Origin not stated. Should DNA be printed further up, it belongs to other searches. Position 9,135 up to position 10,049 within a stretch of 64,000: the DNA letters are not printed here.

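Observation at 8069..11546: Four-gene operon of uncharacterised families docked beside a type I R-M locus: candidate undescribed defence-type system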

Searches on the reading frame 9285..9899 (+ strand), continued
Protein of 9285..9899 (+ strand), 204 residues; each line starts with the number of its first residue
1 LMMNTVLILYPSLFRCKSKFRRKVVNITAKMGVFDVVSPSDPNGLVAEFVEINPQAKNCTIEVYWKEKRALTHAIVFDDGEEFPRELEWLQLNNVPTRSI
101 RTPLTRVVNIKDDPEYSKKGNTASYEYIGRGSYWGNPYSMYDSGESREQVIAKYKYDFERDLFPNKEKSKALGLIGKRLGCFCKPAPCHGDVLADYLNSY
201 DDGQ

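Call 94: search_dna_similar(query=window:9288-9896:+, collection=phages, mode=protein, max_rows=12)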
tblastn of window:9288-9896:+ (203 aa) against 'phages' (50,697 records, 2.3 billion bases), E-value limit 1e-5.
Records with a match: 1572; places in all: 1572; records where one place covers at least 80% of the query: 0.
Best place of each record, by identity: <60% 1572.
By first word of the organism name: Escherichia 472; Klebsiella 203; Salmonella 149; Vibrio 122; Pseudomonas 98; Shigella 75; Aeromonas 74; Acinetobacter 59; Erwinia 50; Enterobacter 39; and 40 more.
By host as written in the record: Escherichia coli 214; - 176; Klebsiella pneumoniae 61; Vibrio harveyi BAA-1116 36; Erwinia amylovora 28; Aeromonas salmonicida 26; Pseudomonas aeruginosa 25; Escherichia coli B 24; and 421 more.
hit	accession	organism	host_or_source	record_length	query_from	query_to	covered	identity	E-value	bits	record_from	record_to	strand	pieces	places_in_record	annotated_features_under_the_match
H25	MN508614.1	Escherichia phage ES12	Escherichia coli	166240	92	197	52%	42.2%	6e-10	64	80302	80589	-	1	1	record has no annotation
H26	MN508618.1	Escherichia phage ES26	Escherichia coli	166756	92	197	52%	42.2%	6e-10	64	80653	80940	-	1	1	record has no annotation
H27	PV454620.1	Vibrio phage V6Aob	Vibrio harveyi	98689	64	201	68%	32.2%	2e-10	65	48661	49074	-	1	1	V6000072: hypothetical protein | V6000073: hypothetical protein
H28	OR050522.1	Salmonella phage SP154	Salmonella enterica subsp. enterica ...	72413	98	201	51%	42.5%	2e-12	71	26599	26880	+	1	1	hypothetical protein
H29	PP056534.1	Klebsiella phage MY01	Klebsiella pneumoniae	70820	98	201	51%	42.5%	2e-12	71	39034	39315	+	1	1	hypothetical protein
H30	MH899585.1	Klebsiella phage Pylas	Klebsiella pneumoniae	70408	98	201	51%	42.5%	3e-12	71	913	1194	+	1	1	hypothetical protein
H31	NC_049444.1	Klebsiella phage Pylas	Klebsiella pneumoniae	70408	98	201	51%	42.5%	3e-12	71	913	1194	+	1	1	hypothetical protein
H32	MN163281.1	Klebsiella phage KpCHEMY26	Klebsiella pneumoniae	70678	98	201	51%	42.5%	3e-12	71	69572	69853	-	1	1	hypothetical protein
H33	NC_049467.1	Klebsiella phage KpCHEMY26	Klebsiella pneumoniae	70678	98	201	51%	42.5%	3e-12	71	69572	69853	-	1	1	hypothetical protein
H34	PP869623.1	Serratia phage Kevin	Serratia sp.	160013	95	197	51%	42.6%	2e-10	65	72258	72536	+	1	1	hypothetical protein (x2)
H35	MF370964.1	Pseudoalteromonas phage J2-1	Pseudoalteromonas sp.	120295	103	194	45%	47.4%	3e-15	79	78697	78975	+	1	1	hypothetical protein (x2)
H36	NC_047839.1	Pseudoalteromonas phage J2-1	Pseudoalteromonas sp.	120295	103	194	45%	47.4%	3e-15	79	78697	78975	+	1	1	hypothetical protein (x2)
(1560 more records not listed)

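Call 99: find_encoding_contigs(protein=P0123, flank=6000, max_places=2)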
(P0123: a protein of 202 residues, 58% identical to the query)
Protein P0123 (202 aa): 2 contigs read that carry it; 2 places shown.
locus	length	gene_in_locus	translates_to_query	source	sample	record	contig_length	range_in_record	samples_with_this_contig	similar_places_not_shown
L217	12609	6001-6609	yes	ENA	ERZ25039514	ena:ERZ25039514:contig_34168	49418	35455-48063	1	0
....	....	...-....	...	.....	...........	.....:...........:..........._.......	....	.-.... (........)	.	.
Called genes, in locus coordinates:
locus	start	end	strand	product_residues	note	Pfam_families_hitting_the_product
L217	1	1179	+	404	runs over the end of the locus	PF00155:Aminotran_1_2 (weak), PF00266:Aminotran_5, PF01212:Beta_elim_lyase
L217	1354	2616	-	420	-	-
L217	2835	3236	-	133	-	-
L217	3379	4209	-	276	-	PF13276:HTH_21, PF00665:rve, PF13683:rve_3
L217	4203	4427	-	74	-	PF01527:HTH_Tnp_1, PF13384:HTH_23, PF13518:HTH_28 (weak), PF13551:HTH_29 (weak)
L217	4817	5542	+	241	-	PF22557:DuOB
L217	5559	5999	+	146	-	PF04343:DUF488, PF22751:DUF488-N3a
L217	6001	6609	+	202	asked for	PF22565:mSLOG, PF14216:DUF4326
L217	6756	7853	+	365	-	-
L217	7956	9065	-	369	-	-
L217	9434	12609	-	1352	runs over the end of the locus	PF12770:CHAT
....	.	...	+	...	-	?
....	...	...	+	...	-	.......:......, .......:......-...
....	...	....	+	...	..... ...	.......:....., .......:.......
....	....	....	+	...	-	?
